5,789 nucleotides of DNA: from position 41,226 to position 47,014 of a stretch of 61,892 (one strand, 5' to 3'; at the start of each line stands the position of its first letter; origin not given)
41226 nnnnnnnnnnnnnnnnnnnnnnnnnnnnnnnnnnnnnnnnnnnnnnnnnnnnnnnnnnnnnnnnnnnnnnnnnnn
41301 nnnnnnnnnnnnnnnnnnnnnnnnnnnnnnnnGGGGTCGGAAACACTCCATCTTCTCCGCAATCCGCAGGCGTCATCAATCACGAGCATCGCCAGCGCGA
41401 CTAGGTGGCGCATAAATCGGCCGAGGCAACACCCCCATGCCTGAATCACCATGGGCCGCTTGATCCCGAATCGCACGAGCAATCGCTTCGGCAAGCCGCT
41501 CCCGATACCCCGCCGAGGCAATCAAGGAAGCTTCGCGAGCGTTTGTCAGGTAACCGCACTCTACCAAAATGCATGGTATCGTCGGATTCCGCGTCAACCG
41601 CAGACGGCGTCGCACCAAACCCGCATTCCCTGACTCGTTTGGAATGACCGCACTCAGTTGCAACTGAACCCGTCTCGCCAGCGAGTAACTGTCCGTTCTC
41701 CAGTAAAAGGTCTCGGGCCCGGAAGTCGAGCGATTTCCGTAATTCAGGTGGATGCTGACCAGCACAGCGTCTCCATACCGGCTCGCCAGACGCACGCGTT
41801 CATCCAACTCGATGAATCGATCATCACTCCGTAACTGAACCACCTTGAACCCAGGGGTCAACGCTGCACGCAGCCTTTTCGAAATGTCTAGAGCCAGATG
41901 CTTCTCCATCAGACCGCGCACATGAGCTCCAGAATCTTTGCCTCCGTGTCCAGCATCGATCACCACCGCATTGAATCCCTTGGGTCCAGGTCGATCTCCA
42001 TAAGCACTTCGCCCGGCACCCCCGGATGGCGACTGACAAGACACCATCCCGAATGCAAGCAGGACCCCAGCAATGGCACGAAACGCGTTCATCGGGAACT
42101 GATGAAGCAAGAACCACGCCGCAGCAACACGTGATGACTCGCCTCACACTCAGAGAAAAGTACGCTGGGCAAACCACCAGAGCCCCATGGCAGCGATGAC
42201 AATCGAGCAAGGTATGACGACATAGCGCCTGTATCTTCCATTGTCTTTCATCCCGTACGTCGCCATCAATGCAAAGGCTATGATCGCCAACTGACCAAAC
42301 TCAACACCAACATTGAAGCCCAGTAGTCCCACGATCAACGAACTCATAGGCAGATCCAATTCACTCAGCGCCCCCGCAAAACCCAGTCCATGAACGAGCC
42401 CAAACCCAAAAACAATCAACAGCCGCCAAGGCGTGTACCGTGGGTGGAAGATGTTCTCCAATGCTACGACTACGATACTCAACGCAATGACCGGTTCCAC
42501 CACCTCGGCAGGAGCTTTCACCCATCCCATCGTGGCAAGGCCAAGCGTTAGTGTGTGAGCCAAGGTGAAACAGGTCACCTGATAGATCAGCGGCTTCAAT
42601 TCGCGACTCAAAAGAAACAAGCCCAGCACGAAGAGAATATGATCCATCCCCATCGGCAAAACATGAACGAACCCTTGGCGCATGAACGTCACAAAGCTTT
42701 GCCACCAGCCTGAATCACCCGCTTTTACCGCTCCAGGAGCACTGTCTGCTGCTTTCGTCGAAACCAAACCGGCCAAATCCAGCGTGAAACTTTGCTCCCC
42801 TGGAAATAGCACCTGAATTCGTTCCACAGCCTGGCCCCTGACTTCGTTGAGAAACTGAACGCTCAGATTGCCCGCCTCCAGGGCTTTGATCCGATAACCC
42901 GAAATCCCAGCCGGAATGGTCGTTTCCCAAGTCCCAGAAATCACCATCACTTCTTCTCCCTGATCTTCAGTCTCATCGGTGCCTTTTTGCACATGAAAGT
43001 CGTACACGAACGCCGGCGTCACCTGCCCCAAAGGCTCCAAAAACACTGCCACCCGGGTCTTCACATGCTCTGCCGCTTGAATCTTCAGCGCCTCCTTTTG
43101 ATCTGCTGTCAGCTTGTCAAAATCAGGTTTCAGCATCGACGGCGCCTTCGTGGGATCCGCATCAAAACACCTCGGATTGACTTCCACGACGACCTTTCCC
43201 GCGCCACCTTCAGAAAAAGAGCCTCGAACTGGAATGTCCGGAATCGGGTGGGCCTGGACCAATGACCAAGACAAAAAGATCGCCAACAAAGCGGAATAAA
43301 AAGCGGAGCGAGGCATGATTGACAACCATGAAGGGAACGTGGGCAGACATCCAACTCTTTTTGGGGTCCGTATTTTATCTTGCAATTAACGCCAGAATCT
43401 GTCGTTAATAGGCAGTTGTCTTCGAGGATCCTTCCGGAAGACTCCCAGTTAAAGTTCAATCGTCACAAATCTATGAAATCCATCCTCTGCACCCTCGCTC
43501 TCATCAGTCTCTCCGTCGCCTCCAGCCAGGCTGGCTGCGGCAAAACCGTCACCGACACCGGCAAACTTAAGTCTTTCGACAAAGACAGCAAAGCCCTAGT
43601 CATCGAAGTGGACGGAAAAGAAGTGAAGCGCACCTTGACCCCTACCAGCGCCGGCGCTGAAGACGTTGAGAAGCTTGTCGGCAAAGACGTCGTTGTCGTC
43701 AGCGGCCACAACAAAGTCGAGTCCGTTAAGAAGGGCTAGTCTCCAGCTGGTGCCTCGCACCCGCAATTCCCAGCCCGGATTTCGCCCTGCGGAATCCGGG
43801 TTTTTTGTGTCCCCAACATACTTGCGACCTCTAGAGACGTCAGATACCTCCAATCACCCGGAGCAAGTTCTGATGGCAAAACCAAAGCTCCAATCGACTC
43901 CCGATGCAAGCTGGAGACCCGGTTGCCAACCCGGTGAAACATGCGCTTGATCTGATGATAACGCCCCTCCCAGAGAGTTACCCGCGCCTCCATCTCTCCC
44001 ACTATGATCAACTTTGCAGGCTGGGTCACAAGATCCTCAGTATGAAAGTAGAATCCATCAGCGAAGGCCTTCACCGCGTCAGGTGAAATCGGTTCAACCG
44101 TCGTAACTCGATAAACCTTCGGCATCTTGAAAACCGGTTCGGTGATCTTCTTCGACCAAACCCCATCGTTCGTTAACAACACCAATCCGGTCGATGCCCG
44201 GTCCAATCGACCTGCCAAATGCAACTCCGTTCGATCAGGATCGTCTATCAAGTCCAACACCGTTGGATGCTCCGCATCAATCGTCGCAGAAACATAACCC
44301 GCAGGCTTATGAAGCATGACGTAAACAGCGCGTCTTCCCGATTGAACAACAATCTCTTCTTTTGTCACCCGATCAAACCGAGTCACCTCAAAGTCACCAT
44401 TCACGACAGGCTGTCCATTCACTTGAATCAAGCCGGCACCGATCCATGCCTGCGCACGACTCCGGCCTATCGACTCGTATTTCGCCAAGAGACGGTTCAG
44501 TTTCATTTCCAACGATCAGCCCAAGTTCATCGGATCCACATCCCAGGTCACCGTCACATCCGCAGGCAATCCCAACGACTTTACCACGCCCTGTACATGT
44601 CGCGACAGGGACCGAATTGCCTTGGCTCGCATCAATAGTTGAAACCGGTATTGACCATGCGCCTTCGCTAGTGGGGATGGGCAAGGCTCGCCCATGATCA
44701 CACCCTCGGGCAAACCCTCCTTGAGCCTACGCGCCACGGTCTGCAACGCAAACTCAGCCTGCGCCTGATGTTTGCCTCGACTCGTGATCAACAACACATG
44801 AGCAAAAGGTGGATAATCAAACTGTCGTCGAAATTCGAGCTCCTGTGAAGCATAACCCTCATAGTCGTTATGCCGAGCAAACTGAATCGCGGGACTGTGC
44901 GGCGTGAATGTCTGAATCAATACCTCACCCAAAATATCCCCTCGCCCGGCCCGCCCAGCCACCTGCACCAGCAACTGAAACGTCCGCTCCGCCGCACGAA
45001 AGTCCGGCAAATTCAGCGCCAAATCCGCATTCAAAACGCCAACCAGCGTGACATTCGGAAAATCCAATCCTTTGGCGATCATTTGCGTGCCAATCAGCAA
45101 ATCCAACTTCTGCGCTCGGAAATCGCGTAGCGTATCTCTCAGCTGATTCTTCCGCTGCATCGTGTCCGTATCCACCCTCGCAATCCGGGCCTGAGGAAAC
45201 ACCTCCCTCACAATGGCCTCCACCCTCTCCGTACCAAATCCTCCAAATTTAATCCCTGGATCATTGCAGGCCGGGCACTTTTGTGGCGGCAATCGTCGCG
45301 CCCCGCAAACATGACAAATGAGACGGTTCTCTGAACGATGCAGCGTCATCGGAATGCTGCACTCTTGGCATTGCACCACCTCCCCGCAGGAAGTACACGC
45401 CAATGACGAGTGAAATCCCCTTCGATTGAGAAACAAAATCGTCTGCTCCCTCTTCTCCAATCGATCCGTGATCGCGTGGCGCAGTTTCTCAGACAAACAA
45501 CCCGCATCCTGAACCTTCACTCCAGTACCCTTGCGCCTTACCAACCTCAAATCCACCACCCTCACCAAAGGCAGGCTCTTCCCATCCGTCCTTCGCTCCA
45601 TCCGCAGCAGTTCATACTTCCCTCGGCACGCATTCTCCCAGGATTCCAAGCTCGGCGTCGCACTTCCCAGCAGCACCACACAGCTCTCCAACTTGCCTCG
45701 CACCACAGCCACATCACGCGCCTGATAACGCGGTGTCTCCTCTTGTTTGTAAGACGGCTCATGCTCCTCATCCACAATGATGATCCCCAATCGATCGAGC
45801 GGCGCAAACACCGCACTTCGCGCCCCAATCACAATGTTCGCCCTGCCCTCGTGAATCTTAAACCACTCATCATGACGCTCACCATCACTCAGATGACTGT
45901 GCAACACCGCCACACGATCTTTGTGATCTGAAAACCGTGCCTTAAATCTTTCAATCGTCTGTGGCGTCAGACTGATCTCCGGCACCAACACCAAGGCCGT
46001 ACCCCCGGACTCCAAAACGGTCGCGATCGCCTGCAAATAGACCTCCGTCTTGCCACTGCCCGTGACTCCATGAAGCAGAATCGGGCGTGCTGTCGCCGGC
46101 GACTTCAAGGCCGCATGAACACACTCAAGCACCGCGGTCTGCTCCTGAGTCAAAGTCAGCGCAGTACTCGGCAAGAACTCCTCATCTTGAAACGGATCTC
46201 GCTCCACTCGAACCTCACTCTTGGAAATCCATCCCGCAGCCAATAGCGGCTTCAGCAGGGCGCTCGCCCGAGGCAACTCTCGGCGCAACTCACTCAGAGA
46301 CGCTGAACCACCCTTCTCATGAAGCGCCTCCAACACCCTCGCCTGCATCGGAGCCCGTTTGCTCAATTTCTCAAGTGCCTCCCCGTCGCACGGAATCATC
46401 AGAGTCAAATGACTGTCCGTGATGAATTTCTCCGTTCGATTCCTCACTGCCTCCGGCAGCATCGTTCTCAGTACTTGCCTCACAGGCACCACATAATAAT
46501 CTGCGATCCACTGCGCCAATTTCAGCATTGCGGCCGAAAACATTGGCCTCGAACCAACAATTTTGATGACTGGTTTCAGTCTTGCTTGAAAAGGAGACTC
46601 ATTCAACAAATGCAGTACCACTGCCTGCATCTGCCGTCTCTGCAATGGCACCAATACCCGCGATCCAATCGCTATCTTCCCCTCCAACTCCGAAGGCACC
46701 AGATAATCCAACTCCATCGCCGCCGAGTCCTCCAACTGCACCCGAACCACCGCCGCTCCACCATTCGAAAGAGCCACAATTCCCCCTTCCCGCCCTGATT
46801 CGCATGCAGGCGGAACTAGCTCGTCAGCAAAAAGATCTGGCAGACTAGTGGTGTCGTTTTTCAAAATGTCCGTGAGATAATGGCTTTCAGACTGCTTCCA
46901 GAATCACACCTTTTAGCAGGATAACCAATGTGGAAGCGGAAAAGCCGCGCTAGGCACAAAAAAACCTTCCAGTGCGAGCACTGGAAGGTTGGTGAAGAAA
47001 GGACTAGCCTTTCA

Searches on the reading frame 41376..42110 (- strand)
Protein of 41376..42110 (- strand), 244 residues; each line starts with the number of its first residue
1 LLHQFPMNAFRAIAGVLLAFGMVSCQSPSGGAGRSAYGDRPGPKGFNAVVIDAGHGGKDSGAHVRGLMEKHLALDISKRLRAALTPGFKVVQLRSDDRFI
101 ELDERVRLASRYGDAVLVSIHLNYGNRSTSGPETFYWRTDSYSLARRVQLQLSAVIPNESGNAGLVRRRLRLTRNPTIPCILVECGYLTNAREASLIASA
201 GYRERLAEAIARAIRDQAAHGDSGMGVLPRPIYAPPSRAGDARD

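Call 37: search_protein_families(library=pfam, proteins=[window:41376-42110:-], max_evalue=0.0001)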
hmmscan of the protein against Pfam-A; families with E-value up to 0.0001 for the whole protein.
window:41376-42110:- (244 aa): 1 family
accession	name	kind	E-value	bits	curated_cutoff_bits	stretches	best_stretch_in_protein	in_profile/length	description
PF01520.23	Amidase_3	-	1.2e-41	143.1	27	1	49-215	1-173/174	N-acetylmuramoyl-L-alanine amidase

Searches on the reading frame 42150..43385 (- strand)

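Call 37: search_protein_families(library=pfam, proteins=[window:42150-43385:-], max_evalue=0.0001)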
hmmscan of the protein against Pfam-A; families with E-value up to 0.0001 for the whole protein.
window:42150-43385:- (411 aa): 2 families
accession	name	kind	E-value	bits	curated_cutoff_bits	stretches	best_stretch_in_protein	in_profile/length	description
PF13795.12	HupE_UreJ_2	-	1.1e-46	158.8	24.5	1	234-379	1-152/156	HupE / UreJ protein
PF04955.18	HupE_UreJ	-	5.9e-09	36.1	23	1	235-403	22-178/179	HupE / UreJ protein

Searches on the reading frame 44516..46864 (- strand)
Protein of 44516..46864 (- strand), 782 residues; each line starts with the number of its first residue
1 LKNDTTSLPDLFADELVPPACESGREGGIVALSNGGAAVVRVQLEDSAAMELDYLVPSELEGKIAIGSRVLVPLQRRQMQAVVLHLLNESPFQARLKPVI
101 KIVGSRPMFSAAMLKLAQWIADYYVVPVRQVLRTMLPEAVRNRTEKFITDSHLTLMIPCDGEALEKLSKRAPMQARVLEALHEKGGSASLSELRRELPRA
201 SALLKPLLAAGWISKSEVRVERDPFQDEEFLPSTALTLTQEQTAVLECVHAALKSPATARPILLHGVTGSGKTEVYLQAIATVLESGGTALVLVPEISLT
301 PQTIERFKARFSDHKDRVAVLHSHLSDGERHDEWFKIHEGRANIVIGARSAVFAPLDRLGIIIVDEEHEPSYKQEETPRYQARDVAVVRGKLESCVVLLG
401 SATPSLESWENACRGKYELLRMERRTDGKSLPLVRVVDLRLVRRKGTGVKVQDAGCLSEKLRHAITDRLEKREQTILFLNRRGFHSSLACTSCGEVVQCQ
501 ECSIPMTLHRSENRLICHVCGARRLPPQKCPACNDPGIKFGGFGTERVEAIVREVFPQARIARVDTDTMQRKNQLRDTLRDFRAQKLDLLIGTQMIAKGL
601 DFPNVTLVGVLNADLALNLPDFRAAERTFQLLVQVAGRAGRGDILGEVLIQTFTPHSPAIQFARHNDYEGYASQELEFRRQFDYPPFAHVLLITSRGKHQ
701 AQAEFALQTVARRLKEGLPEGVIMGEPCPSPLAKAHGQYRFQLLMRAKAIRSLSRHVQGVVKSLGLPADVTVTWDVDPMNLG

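Call 37: search_protein_families(library=pfam, proteins=[window:44516-46864:-], max_evalue=0.0001)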
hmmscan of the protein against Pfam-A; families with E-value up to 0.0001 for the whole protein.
window:44516-46864:- (782 aa): 6 families
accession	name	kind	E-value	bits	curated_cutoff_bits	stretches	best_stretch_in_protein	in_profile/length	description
PF17764.6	PriA_3primeBD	-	2e-23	82.5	22.7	1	48-137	8-96/96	3'DNA-binding domain (3'BD)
PF00270.35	DEAD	-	1.6e-19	70.7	26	1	258-408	13-163/167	DEAD/DEAH box helicase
PF04851.21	ResIII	-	3.9e-17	63.1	22.5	1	237-404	3-162/164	Type III restriction enzyme, res subunit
PF18074.6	PriA_C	-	2e-15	57.8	26.9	1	686-778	1-95/95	Primosomal protein N C-terminal domain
PF00271.37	Helicase_C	-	1.9e-12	47.9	23.5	1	556-641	38-108/110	Helicase conserved C-terminal domain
PF18319.7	Zn_ribbon_PriA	-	4.1e-10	39.9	26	1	499-524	1-26/27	PriA DNA helicase Cys-rich region (CRR) domain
